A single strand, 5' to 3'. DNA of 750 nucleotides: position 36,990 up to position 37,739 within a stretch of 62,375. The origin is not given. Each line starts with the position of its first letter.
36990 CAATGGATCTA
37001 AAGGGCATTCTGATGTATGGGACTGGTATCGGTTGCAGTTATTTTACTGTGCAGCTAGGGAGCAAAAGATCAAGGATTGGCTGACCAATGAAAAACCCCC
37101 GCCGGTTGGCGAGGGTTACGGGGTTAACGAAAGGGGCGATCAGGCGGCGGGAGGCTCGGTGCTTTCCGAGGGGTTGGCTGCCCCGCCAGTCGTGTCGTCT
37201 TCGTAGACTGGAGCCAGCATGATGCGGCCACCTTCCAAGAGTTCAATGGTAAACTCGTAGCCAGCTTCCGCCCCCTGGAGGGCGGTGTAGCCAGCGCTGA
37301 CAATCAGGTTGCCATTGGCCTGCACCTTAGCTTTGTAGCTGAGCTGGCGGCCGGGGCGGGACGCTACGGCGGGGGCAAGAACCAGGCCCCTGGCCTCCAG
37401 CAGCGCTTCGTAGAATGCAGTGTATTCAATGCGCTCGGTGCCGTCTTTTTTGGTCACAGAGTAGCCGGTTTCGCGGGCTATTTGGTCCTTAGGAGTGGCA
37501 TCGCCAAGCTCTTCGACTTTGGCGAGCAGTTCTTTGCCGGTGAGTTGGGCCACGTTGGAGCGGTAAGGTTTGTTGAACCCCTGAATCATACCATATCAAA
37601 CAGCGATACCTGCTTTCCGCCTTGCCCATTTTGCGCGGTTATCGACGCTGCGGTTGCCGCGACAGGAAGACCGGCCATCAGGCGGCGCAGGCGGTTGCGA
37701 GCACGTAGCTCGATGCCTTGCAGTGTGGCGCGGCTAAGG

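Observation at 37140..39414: Transcription-takeover cassette: two tandem sigma-70 paralogues plus a cyAbrB-type regulator at the 3' end of the leftward operon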

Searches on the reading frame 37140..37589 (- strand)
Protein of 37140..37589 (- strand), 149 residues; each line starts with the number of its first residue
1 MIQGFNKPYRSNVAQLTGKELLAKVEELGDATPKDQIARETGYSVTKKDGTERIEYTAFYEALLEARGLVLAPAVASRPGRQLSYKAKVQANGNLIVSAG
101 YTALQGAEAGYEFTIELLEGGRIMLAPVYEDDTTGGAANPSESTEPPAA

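Call 3: search_protein_families(library=pfam, proteins=[window:37140-37589:-], max_evalue=0.1)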
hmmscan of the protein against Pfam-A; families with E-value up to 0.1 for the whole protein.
window:37140-37589:- (149 aa): 2 families
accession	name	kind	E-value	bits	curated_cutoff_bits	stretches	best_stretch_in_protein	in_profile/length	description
PF14250.11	AbrB-like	-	1.9e-15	57.2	25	1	58-117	1-63/70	AbrB-like transcriptional regulator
PF07862.16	Nif11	-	0.0018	19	23.8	0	20-49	18-47/48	Nif11 domain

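Call 4: search_protein_families(library=ncbifam, proteins=[window:37140-37589:-], max_evalue=0.1)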
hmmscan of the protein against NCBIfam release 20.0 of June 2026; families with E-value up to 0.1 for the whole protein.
window:37140-37589:- (149 aa): 0 families

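Call 6: search_protein_families(library=phrogs, proteins=[window:37140-37589:-], max_evalue=0.01)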
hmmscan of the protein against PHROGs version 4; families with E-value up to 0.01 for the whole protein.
window:37140-37589:- (149 aa): 0 families

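Call 8: search_dna_similar(query=window:37140-37589:-, collection=phages, mode=protein, max_rows=40, max_evalue=0.001)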
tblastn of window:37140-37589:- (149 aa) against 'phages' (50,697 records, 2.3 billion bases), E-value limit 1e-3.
Records with a match: 2; places in all: 2; records where one place covers at least 80% of the query: 0.
Best place of each record, by identity: <60% 2.
By first word of the organism name: Prochlorococcus 2.
By host as written in the record: Prochlorococcus sp. MIT9515 2.
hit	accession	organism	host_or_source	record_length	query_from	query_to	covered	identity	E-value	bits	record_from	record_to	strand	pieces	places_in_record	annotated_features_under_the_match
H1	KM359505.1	Prochlorococcus phage P-TIM68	Prochlorococcus sp. MIT9515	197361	4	71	46%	34.8%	1e-4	46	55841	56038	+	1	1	hypothetical protein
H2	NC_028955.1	Prochlorococcus phage P-TIM68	Prochlorococcus sp. MIT9515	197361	4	71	46%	34.8%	1e-4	46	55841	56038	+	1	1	hypothetical protein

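Call 13: find_homologous_proteins(query=window:37140-37589:-)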
Query window:37140-37589:- (149 aa): 1271 proteins with E <= 0.001 among 1358 candidates; the best 120 are listed.
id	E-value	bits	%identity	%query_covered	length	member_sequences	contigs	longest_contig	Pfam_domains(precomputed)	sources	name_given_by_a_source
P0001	2.0e-89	314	100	100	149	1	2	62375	PF14250.12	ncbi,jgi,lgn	jgi:hypothetical protein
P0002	1.3e-75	270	86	100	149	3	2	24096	PF14250.12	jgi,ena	jgi:hypothetical protein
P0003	1.0e-73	264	87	98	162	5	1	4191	PF14250.12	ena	-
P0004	2.2e-73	263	85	100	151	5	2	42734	PF14250.12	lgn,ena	-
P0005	3.1e-73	262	85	100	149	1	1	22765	PF14250.12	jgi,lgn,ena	jgi:hypothetical protein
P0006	7.6e-70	251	83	100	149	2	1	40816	PF14250.12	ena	-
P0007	1.6e-68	247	83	100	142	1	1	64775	PF14250.12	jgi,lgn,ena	jgi:hypothetical protein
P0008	3.0e-67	243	79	100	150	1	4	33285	PF14250.12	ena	-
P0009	1.1e-66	241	79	100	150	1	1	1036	PF14250.12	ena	-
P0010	3.9e-63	229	79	91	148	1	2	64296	PF14250.12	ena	-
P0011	2.1e-62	227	85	85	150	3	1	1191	PF14250.12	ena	-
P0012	2.2e-61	224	80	92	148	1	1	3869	PF14250.12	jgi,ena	-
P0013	2.5e-61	223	81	89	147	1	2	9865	PF14250.12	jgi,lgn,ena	jgi:hypothetical protein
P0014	6.9e-61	222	81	87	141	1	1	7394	PF14250.12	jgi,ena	jgi:hypothetical protein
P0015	1.6e-60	221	79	88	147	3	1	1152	PF14250.12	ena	-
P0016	3.3e-60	220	80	88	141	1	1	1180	PF14250.12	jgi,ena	jgi:hypothetical protein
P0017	5.1e-58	213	78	87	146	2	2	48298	PF14250.12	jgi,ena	jgi:hypothetical protein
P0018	1.8e-54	201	79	79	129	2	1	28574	PF14250.12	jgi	jgi:hypothetical protein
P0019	1.1e-53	199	81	79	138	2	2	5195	PF14250.12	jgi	jgi:hypothetical protein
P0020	2.6e-52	194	68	93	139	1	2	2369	PF14250.12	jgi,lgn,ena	jgi:hypothetical protein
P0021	3.0e-52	194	65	95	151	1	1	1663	PF14250.12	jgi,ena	jgi:hypothetical protein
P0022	8.1e-52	193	65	96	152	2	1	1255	PF14250.12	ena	-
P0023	9.9e-50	186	67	92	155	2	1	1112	PF14250.12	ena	-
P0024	2.2e-49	185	69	87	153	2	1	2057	PF14250.12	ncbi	-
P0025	1.6e-47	179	64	96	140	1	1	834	PF14250.12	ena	-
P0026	8.5e-46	173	71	80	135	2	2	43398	PF14250.12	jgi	jgi:hypothetical protein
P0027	1.7e-45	172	67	85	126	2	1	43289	PF14250.12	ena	-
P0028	1.9e-45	172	47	80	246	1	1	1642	PF04014.24,PF14250.12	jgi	jgi:bifunctional DNA-binding transcriptional regulator/antitoxin component of YhaV-PrlF toxin-antito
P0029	4.5e-45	171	62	93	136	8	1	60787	PF14250.12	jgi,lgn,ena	jgi:hypothetical protein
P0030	1.6e-44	169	68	81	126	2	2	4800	PF14250.12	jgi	jgi:hypothetical protein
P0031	7.1e-42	160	62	91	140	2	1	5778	PF14250.12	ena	-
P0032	3.2e-41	158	87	58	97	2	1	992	PF14250.12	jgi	jgi:hypothetical protein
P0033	3.5e-39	152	62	79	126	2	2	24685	PF14250.12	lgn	-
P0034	9.4e-39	150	67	78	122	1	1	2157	PF14250.12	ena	-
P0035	3.3e-37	145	64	78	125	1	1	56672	PF14250.12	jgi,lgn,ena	jgi:hypothetical protein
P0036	4.5e-37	145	60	79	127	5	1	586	PF14250.12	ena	-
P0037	2.0e-35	140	60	80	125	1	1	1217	PF14250.12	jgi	jgi:hypothetical protein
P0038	4.2e-28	116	58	75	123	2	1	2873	PF14250.12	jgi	jgi:hypothetical protein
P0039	5.1e-28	116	57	83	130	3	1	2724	PF14250.12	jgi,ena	jgi:hypothetical protein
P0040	6.0e-28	115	55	79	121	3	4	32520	PF14250.12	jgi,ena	jgi:hypothetical protein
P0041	6.3e-28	115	57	79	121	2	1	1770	PF14250.12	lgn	-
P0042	7.3e-28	115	54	79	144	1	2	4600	PF14250.12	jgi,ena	jgi:hypothetical protein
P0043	7.9e-28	115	52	79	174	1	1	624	PF14250.12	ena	-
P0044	8.5e-28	115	54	79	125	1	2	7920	PF14250.12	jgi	jgi:hypothetical protein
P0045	9.0e-28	115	57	76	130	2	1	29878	PF14250.12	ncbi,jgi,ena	-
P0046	9.5e-28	115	54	86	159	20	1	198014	PF14250.12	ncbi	-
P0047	1.1e-27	114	51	89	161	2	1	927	PF14250.12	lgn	-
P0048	1.1e-27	114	56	79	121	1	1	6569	PF14250.12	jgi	jgi:hypothetical protein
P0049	1.4e-27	114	58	75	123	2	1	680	PF14250.12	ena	-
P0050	1.5e-27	114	52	88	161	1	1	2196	PF14250.12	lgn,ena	-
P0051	1.6e-27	114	56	81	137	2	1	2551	PF14250.12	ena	-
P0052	1.8e-27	114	54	78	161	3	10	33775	PF14250.12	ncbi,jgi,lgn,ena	jgi:hypothetical protein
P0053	2.0e-27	114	63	68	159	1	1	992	PF14250.12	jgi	-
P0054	2.0e-27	114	53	79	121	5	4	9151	PF14250.12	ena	-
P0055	2.0e-27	114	58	76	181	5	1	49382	PF14250.12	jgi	jgi:hypothetical protein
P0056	2.2e-27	114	56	79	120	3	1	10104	PF14250.12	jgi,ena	jgi:hypothetical protein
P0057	2.2e-27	114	57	79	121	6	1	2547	PF14250.12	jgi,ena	-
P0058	2.5e-27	113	52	79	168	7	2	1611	PF14250.12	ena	-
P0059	3.2e-27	113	54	76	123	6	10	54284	PF14250.12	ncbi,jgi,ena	jgi:hypothetical protein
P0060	3.4e-27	113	51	84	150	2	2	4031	PF14250.12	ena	-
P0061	3.5e-27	113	54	79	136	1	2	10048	PF14250.12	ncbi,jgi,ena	jgi:hypothetical protein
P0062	3.8e-27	113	53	87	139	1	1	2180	PF14250.12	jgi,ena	jgi:hypothetical protein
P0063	3.9e-27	113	50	89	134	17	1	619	PF14250.12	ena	-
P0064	4.0e-27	113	56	79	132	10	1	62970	PF14250.12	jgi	jgi:hypothetical protein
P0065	4.1e-27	113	54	79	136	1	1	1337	PF14250.12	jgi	-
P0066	4.6e-27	112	49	89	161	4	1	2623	PF14250.12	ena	-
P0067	4.7e-27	112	56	79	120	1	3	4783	PF14250.12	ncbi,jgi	jgi:hypothetical protein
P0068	4.8e-27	112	56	76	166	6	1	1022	PF14250.12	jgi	jgi:hypothetical protein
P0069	4.8e-27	112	58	76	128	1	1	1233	PF14250.12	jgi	jgi:hypothetical protein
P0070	5.7e-27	112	54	78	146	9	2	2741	PF14250.12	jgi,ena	jgi:hypothetical protein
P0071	5.9e-27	112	57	75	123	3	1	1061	PF14250.12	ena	-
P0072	6.1e-27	112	58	76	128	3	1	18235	PF14250.12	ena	-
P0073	6.4e-27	112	55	76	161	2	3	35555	PF14250.12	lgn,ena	-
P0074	6.5e-27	112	56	78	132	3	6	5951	PF14250.12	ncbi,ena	-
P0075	8.1e-27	112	53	78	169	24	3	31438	PF14250.12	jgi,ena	-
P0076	8.1e-27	112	58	69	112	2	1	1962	PF14250.12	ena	-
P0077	8.2e-27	112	59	68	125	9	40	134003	PF14250.12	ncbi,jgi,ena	jgi:hypothetical protein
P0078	8.2e-27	112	55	78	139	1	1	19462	PF14250.12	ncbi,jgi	jgi:hypothetical protein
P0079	8.6e-27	112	56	76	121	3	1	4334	PF14250.12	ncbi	ncbi:MAG: AbrB family transcriptional regulator [Prochlorococcaceae cyanobacterium]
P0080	9.0e-27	112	55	79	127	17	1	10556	PF14250.12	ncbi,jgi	jgi:hypothetical protein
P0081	1.0e-26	111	55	78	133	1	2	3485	PF14250.12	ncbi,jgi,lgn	jgi:hypothetical protein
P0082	1.0e-26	111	52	87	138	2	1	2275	PF14250.12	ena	-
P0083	1.1e-26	111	53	86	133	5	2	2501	PF14250.12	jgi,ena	jgi:hypothetical protein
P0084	1.1e-26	111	60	68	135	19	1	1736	PF14250.12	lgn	-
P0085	1.2e-26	111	53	79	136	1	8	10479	PF14250.12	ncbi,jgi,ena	jgi:hypothetical protein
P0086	1.2e-26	111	55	76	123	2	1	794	PF14250.12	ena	-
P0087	1.2e-26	111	58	76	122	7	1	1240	PF14250.12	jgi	jgi:hypothetical protein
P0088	1.2e-26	111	53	79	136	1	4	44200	PF14250.12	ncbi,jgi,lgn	jgi:hypothetical protein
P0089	1.2e-26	111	53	89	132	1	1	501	PF14250.12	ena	-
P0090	1.3e-26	111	53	79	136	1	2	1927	PF14250.12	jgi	jgi:hypothetical protein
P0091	1.3e-26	111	58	73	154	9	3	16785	PF14250.12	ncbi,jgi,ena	jgi:hypothetical protein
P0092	1.4e-26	111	53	76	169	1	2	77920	PF14250.12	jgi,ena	jgi:hypothetical protein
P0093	1.4e-26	111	54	79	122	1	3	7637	PF14250.12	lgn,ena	-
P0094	1.4e-26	111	50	87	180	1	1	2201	PF14250.12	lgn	-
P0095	1.4e-26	111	48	91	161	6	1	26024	PF14250.12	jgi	-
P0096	1.4e-26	111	52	84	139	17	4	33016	PF14250.12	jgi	jgi:hypothetical protein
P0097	1.5e-26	111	56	77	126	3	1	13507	PF14250.12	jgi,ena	-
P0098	1.6e-26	111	59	68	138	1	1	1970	PF14250.12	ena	-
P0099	1.6e-26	111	58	76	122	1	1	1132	PF14250.12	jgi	jgi:hypothetical protein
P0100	1.6e-26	111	57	76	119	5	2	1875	PF14250.12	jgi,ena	-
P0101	1.7e-26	111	54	81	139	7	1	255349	PF14250.12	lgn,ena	-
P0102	1.7e-26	111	57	70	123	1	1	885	PF14250.12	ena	-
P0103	1.8e-26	111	56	77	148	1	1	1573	PF14250.12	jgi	jgi:hypothetical protein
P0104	1.9e-26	110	52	79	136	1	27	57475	PF14250.12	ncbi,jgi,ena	jgi:hypothetical protein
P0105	1.9e-26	110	59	68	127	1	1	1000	PF14250.12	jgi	jgi:hypothetical protein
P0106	1.9e-26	110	55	82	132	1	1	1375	PF14250.12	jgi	jgi:hypothetical protein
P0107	2.0e-26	110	52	89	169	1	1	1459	PF14250.12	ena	-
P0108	2.0e-26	110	56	77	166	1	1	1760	PF14250.12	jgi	jgi:hypothetical protein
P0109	2.1e-26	110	58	76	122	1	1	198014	PF14250.12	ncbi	-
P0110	2.2e-26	110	56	76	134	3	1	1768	PF14250.12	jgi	jgi:hypothetical protein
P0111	2.2e-26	110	58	76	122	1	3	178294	PF14250.12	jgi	jgi:hypothetical protein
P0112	2.2e-26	110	57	76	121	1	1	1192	PF14250.12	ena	-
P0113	2.4e-26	110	51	79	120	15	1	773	PF14250.12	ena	-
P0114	2.5e-26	110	56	76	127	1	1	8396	PF14250.12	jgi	-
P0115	2.6e-26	110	55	77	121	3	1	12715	PF14250.12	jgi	jgi:hypothetical protein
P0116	2.7e-26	110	54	70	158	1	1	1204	PF14250.12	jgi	jgi:hypothetical protein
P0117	2.9e-26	110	53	78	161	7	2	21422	PF14250.12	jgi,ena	-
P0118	2.9e-26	110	53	79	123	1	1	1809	PF14250.12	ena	-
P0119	2.9e-26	110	56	77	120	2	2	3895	PF14250.12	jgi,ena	jgi:hypothetical protein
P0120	2.9e-26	110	57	70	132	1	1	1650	PF14250.12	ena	-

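Call 14: find_encoding_contigs(protein=P0001, flank=10000, max_places=4)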
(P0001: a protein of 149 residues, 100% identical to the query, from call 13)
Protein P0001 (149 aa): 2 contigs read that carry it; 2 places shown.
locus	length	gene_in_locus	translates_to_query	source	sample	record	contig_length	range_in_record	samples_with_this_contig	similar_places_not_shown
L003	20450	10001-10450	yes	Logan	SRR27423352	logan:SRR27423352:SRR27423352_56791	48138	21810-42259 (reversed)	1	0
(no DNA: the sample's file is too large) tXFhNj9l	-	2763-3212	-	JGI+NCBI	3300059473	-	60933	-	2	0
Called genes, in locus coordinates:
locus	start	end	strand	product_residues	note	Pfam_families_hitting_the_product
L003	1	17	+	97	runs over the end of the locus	-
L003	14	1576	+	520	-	PF00270:DEAD, PF04851:ResIII, PF18766:SWI2_SNF2 (weak), PF00271:Helicase_C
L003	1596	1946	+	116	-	PF08774:VRR_NUC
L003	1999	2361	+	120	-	-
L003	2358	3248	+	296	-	PF12684:DUF3799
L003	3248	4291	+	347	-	-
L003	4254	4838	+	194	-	-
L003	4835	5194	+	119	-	PF00436:SSB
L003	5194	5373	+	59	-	-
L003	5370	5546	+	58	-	-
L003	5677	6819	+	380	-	-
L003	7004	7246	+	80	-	-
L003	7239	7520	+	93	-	-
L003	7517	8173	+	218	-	PF22769:DCD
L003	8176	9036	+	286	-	PF00140:Sigma70_r1_2, PF04542:Sigma70_r2, PF04545:Sigma70_r4 (faint)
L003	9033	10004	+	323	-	PF00140:Sigma70_r1_2, PF04542:Sigma70_r2, PF04539:Sigma70_r3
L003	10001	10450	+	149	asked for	PF14250:AbrB-like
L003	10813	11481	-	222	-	PF13529:Peptidase_C39_2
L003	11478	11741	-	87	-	-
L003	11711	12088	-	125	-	-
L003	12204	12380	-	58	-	-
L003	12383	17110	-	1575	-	-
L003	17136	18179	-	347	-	-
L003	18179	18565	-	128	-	PF18906:Phage_tube_2 (faint)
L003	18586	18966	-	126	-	-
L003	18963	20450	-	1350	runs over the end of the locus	-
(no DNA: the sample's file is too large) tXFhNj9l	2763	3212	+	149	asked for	PF14250:AbrB-like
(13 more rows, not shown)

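Call 15: find_encoding_contigs(protein=P0007, flank=10000, max_places=3)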
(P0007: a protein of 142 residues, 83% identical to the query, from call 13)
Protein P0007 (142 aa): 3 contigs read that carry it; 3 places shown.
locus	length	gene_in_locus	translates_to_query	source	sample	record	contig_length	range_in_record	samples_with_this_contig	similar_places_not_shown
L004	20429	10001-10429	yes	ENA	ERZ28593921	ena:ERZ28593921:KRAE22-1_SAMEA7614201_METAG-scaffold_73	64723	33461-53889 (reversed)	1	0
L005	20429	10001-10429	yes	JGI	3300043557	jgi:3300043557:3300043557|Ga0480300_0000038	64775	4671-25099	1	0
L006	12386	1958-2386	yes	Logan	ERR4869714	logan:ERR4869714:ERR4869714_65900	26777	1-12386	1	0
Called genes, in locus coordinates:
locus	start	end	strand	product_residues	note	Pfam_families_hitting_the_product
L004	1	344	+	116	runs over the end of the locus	PF08774:VRR_NUC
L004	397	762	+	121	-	-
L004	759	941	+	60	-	-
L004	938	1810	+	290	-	PF12684:DUF3799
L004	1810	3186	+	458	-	PF13479:AAA_24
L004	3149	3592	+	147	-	-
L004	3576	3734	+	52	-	-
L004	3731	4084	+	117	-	PF00436:SSB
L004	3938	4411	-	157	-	-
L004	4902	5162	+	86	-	-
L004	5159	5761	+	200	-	-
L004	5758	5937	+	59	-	-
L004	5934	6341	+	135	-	-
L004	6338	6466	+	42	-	-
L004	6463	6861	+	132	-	-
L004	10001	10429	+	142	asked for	PF14250:AbrB-like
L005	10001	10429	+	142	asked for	PF14250:AbrB-like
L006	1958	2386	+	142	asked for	PF14250:AbrB-like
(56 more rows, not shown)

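Call 17: find_encoding_contigs(protein=P0029, flank=8000, max_places=2)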
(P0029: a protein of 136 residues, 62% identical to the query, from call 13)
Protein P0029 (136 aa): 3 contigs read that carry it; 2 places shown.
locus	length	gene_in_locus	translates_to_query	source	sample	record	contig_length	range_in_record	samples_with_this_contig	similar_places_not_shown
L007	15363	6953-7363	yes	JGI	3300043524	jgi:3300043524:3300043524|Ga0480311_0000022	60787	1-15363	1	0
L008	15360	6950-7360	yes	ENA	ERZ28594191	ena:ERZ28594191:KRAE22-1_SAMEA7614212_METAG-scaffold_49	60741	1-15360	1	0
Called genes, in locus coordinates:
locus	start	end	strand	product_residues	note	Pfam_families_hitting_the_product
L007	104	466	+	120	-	-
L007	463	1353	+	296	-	-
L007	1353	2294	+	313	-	-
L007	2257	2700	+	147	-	-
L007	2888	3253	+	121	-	PF00436:SSB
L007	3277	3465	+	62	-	-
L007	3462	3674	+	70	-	-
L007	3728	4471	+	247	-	-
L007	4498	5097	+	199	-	PF22769:DCD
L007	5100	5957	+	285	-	PF00140:Sigma70_r1_2 (weak), PF04542:Sigma70_r2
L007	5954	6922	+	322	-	PF00140:Sigma70_r1_2, PF04542:Sigma70_r2, PF04539:Sigma70_r3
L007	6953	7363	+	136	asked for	PF14250:AbrB-like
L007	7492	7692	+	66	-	-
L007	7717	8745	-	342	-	-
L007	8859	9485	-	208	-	PF12385:Peptidase_C70 (weak), PF13529:Peptidase_C39_2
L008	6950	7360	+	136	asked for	PF14250:AbrB-like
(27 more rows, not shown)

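Call 18: find_encoding_contigs(protein=P0035, flank=8000, max_places=2)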
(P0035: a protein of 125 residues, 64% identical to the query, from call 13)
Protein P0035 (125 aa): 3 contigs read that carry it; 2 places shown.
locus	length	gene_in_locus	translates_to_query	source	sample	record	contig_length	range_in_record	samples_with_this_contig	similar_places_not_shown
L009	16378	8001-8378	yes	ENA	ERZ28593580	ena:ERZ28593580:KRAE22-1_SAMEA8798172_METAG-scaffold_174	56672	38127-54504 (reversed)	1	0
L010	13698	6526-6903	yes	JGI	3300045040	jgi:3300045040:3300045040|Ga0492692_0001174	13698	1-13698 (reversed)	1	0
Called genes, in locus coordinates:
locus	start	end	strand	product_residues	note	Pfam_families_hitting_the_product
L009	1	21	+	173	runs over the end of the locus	-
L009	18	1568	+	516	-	PF00270:DEAD (weak), PF04851:ResIII, PF13604:AAA_30 (faint), PF18766:SWI2_SNF2 (weak), PF00271:Helicase_C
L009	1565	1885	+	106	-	-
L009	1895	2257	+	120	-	-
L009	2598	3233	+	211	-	-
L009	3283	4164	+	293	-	PF12684:DUF3799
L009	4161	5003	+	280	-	-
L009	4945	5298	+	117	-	-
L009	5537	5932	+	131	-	PF00436:SSB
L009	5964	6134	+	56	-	-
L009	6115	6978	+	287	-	PF00140:Sigma70_r1_2 (weak), PF04542:Sigma70_r2, PF04539:Sigma70_r3 (weak), PF04545:Sigma70_r4 (weak)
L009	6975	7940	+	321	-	PF00140:Sigma70_r1_2, PF04542:Sigma70_r2, PF04539:Sigma70_r3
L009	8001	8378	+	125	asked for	PF14250:AbrB-like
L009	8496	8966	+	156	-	PF21448:DNMK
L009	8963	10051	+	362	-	PF00145:DNA_methylase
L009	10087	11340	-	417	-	PF00239:Resolvase, PF13408:Zn_ribbon_recom (weak)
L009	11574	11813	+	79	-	-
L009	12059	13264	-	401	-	PF00959:Phage_lysozyme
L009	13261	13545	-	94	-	-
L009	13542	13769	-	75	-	-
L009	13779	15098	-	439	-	PF13884:Peptidase_S74 (weak)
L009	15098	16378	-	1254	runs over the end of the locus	PF24801:FNIII-A_GpJ, PF13550:Phage-tail_3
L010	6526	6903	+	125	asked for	PF14250:AbrB-like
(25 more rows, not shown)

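Call 27: find_related_loci(query=A1, collection=viral_contigs, flank=6000)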
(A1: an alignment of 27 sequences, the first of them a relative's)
Query A1 (149 aa) in viral_contigs; peptide patterns used: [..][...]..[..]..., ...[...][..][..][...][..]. (x = any residue, [..] = any of these).
185 stretches matched a pattern; 146 encode a relative of the query (tblastn E <= 1e-3); the best 80 are kept; 80 distinct loci.
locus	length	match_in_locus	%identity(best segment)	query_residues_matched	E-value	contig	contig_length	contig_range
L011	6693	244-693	70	1-146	7e-61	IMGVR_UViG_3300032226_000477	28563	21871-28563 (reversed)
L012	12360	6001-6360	68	13-132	2e-50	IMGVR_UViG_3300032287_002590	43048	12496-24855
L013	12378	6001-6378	59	5-128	2e-42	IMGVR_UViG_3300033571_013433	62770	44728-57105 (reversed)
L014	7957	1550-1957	49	16-147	6e-33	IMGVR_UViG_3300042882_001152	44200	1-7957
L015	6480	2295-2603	57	8-117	8e-32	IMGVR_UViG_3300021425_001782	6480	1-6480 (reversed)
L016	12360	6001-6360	53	16-136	7e-32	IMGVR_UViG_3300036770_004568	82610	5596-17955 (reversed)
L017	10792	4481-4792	57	7-117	5e-32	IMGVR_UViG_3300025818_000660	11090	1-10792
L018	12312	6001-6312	57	7-117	5e-32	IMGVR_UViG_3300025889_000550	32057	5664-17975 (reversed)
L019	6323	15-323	57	8-117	6e-32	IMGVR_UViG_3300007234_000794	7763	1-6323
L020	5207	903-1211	56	8-117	1e-31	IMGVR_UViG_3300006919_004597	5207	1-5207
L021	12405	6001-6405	50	16-147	2e-31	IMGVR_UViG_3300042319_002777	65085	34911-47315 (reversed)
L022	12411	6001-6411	50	18-147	4e-31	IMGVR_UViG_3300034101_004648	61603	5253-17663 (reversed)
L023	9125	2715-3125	50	18-147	4e-31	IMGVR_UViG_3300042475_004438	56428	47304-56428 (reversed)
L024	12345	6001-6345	54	20-133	6e-31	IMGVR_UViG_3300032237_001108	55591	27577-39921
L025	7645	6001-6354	52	17-133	8e-31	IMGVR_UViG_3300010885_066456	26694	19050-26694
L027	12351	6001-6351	53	16-130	2e-30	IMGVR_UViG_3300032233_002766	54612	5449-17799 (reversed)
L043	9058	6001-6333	48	5-117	2e-26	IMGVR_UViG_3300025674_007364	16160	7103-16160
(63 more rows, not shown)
